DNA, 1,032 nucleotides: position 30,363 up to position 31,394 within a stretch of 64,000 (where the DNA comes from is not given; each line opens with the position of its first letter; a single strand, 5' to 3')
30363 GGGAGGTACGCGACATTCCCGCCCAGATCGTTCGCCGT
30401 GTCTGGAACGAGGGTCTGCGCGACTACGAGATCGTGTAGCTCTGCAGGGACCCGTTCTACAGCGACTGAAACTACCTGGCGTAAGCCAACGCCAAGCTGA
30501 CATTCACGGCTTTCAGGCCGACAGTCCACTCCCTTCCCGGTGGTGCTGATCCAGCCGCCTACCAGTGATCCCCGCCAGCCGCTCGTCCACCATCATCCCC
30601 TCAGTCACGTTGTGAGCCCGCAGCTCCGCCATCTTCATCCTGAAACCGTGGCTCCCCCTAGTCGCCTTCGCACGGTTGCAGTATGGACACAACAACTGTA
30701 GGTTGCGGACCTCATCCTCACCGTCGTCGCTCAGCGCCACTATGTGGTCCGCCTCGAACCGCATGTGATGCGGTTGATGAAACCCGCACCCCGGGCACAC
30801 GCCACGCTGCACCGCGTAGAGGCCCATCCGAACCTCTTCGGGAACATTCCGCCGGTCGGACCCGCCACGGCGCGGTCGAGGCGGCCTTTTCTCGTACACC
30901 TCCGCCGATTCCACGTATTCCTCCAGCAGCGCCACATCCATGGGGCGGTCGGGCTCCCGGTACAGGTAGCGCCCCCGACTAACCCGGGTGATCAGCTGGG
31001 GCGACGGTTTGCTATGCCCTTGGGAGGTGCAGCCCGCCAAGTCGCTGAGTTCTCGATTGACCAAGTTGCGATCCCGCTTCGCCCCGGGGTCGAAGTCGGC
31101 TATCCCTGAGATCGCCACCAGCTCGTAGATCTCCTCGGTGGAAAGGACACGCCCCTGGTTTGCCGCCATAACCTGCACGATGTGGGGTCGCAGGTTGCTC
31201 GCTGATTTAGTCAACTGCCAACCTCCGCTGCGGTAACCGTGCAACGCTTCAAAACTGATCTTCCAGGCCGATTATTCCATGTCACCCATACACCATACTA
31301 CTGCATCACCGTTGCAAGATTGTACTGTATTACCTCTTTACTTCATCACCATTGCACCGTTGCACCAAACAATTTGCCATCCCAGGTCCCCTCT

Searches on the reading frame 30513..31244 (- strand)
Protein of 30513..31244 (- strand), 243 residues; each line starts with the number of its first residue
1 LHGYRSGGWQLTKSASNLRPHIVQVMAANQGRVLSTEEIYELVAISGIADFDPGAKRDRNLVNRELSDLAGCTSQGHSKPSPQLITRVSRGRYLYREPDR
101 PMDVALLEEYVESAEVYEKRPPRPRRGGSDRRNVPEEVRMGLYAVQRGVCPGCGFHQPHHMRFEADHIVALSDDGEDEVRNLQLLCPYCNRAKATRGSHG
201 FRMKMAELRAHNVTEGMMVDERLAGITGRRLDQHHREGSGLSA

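Call 31: search_protein_families(library=pfam, proteins=[window:30513-31244:-], max_evalue=0.01)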
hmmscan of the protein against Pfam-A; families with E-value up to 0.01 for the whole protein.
window:30513-31244:- (243 aa): 3 families
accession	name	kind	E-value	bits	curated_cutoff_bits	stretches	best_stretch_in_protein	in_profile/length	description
PF01844.29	HNH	-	3.1e-13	50.1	21.4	1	150-194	1-45/47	HNH endonuclease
PF02945.21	Endonuclease_7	-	0.0014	19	23.6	1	134-192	10-62/82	Recombination endonuclease VII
PF14279.12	HNH_5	-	0.0017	18.7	27.5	1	150-197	1-47/56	HNH endonuclease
